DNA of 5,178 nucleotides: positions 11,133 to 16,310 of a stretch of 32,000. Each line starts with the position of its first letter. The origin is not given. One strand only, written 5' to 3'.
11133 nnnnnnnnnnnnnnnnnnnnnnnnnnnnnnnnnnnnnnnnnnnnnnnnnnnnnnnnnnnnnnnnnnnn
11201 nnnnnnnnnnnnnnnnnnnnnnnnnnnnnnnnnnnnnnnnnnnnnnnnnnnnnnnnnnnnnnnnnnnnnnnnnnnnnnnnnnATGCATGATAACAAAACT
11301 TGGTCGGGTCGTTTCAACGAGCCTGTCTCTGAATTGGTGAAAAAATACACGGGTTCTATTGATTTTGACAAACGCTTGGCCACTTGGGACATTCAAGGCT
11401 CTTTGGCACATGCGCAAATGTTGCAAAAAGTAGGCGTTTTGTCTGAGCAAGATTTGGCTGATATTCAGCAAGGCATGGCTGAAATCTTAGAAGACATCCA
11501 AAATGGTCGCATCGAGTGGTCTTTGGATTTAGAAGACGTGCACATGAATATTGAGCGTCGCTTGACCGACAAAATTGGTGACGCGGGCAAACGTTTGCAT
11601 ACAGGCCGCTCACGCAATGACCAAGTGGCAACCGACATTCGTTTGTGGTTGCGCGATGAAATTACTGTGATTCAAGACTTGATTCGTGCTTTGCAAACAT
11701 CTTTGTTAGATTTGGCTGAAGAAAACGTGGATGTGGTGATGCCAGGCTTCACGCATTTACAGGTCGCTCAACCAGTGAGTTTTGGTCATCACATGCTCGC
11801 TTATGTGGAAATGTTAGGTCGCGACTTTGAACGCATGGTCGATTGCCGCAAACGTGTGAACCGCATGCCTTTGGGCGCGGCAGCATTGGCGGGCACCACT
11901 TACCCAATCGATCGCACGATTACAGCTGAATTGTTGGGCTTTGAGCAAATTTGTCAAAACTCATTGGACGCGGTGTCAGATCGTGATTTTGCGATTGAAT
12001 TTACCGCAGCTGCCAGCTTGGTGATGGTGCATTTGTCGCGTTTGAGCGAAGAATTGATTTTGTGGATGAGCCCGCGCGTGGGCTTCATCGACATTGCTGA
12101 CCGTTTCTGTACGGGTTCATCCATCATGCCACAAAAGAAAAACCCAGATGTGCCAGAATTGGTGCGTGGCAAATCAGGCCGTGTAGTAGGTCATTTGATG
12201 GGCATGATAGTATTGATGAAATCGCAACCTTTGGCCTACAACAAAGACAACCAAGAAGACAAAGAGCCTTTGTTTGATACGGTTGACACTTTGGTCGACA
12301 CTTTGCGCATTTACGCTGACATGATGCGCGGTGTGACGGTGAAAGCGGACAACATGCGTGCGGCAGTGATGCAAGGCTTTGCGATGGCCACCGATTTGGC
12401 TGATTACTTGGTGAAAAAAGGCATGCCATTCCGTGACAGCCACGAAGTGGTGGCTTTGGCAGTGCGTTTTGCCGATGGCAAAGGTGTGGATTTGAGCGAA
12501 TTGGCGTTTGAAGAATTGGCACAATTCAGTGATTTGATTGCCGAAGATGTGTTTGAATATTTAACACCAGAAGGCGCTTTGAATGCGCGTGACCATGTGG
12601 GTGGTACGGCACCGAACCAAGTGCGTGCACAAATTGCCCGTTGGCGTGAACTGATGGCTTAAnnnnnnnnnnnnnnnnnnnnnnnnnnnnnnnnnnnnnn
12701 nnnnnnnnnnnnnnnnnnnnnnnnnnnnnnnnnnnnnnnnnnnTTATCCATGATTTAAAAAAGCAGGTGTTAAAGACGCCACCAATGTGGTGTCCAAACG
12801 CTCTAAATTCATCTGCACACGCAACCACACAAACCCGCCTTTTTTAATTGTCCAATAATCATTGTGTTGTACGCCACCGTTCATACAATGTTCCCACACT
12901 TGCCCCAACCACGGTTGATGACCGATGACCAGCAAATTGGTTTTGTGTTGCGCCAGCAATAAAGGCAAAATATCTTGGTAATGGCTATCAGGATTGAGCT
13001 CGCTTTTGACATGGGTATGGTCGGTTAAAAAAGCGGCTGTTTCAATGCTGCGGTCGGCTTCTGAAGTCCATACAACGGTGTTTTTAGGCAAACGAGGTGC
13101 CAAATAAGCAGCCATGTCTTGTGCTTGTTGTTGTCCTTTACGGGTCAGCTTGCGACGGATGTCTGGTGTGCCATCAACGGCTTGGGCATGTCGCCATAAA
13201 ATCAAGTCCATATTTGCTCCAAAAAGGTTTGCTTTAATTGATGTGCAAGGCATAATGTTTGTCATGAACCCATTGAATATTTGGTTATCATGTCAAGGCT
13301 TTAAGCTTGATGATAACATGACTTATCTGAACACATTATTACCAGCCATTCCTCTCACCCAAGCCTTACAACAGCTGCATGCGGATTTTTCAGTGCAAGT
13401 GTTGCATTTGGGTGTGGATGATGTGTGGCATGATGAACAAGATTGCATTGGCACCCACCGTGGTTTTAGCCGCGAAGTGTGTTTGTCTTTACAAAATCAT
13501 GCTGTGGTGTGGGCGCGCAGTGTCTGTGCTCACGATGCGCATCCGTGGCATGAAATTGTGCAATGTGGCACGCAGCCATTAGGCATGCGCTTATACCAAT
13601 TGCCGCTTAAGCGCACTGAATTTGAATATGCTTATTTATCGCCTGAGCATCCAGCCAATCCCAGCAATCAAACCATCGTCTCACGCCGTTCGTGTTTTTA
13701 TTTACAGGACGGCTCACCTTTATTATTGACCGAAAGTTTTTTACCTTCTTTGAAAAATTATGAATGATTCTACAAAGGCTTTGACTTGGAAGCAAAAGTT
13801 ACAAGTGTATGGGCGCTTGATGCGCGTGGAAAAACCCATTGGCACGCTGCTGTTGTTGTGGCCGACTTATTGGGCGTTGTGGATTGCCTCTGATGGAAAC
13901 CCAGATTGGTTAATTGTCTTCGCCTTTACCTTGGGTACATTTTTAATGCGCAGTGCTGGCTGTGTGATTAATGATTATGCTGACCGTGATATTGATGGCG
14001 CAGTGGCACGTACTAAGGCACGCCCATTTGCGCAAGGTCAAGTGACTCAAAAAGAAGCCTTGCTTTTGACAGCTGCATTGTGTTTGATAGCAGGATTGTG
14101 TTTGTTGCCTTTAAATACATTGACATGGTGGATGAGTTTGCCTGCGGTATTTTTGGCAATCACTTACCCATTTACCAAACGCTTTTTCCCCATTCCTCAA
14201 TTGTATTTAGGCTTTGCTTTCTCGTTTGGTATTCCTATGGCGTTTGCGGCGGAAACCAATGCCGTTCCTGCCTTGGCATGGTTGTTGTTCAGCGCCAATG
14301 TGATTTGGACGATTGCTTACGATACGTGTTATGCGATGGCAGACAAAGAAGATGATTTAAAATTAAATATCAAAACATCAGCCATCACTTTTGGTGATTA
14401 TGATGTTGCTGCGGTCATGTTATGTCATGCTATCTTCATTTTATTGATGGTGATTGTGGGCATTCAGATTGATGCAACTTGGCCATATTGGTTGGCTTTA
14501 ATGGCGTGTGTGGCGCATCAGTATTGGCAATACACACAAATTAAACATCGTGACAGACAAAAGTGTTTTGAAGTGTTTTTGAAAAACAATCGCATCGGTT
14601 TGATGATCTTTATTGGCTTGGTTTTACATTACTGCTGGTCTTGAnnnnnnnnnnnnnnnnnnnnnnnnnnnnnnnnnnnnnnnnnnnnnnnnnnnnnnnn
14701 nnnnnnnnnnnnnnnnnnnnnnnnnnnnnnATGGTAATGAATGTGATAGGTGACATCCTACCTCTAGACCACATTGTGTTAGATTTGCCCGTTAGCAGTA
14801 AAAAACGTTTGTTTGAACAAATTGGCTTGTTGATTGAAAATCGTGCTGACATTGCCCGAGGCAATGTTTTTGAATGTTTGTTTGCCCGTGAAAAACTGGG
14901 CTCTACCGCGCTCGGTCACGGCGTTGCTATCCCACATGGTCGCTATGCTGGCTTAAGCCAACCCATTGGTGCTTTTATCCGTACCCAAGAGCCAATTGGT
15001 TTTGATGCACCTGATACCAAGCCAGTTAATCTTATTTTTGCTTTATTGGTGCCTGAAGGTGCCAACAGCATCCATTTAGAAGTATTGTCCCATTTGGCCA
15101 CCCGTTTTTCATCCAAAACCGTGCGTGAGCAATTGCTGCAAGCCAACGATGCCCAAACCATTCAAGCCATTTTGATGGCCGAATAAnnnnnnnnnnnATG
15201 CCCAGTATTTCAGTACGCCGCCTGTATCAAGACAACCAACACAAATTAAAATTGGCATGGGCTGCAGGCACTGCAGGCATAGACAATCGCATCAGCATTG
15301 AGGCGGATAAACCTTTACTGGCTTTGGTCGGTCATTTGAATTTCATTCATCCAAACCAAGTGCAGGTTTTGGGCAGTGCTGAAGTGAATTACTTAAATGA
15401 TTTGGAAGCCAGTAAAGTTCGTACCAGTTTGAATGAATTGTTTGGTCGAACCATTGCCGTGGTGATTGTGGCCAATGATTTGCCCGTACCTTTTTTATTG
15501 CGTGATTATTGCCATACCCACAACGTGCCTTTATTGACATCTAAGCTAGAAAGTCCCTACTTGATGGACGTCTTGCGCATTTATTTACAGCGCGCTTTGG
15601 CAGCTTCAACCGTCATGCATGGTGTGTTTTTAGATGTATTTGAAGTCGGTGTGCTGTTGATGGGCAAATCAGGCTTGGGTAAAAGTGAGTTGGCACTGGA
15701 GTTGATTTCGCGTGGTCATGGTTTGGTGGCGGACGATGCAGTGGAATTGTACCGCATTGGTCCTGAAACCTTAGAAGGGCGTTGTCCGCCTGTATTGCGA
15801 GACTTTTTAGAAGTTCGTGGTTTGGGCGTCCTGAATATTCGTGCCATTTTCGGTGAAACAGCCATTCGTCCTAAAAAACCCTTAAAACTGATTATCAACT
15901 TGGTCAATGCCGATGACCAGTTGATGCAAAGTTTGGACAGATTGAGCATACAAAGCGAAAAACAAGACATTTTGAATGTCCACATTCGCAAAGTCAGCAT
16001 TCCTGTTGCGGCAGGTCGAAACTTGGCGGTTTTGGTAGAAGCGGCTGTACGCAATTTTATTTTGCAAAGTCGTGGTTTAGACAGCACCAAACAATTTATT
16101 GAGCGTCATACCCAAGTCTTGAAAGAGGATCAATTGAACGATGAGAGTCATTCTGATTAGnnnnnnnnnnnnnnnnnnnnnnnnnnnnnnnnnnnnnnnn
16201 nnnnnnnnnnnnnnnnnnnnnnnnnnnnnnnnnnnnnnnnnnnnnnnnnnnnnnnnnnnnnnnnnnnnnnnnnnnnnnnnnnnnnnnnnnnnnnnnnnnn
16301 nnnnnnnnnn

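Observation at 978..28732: Over-represented 11-14-mer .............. arranged as inverted-pair terminators: a candidate DNA uptake sequence dialect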

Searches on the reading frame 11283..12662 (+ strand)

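Call 12: search_protein_families(library=pfam, proteins=[window:11283-12662:+])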
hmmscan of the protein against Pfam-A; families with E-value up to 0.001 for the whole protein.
window:11283-12662:+ (459 aa): 2 families
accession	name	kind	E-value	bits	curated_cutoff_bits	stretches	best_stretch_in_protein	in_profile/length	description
PF00206.25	Lyase_1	-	2.1e-77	261.1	27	1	9-303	1-312/312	Lyase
PF14698.11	ASL_C2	-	2.1e-25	89.4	27.3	1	366-434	1-69/69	Argininosuccinate lyase C-terminal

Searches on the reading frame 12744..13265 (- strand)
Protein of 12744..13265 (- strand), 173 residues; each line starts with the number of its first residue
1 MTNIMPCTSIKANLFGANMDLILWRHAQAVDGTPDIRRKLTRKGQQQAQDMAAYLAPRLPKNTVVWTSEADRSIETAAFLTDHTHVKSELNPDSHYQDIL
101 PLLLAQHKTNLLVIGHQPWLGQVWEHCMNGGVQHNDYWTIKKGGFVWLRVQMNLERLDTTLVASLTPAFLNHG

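Call 12: search_protein_families(library=pfam, proteins=[window:12744-13265:-])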
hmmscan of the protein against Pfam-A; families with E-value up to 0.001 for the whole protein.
window:12744-13265:- (173 aa): 1 family
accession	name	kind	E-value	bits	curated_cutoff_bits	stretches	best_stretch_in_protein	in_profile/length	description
PF00300.27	His_Phos_1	-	1.1e-07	32.2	21.7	1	22-92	2-75/194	Histidine phosphatase superfamily (branch 1)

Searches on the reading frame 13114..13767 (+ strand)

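Call 12: search_protein_families(library=pfam, proteins=[window:13114-13767:+])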
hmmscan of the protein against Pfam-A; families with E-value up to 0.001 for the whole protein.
window:13114-13767:+ (217 aa): 1 family
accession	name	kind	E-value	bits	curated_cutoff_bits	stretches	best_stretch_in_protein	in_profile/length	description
PF04345.18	Chor_lyase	-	3.5e-07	30.5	23.6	1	75-212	24-161/168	Chorismate lyase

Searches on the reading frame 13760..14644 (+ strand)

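Call 12: search_protein_families(library=pfam, proteins=[window:13760-14644:+])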
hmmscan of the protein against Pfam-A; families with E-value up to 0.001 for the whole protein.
window:13760-14644:+ (294 aa): 1 family
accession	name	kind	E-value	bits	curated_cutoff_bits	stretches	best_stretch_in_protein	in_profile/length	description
PF01040.23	UbiA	-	7.8e-67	225.6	34.2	1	32-274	1-245/250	UbiA prenyltransferase family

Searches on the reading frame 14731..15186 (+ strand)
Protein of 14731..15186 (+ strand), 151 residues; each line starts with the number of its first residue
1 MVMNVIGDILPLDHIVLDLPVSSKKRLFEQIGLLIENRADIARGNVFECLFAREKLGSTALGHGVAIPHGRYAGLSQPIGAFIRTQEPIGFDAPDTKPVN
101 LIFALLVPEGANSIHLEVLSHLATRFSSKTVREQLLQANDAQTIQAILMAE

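Call 12: search_protein_families(library=pfam, proteins=[window:14731-15186:+])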
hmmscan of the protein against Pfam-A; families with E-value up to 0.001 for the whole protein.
window:14731-15186:+ (151 aa): 1 family
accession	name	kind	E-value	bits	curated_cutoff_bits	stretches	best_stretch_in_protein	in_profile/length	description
PF00359.27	PTS_EIIA_2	-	2.8e-33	115.3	27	1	9-148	2-141/144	Phosphoenolpyruvate-dependent sugar phosphotransferase system, EIIA 2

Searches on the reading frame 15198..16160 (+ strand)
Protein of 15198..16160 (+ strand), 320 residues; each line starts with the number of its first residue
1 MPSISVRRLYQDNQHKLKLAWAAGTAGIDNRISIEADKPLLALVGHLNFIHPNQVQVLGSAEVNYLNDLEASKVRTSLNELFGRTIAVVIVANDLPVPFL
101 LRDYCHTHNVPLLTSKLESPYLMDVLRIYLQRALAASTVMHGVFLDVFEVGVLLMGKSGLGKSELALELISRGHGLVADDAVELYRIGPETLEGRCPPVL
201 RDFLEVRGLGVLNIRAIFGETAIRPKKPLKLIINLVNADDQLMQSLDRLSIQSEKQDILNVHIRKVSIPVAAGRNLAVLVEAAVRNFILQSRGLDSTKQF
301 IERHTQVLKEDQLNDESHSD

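Call 12: search_protein_families(library=pfam, proteins=[window:15198-16160:+])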
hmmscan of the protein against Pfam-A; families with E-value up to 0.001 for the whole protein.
window:15198-16160:+ (320 aa): 2 families
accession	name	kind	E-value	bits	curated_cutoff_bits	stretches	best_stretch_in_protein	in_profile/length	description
PF07475.17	Hpr_kinase_C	-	6.5e-68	228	33.3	1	133-303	2-170/171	HPr Serine kinase C-terminal domain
PF02603.21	Hpr_kinase_N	-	7.9e-26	90.9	24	1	4-130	1-125/125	HPr Serine kinase N terminus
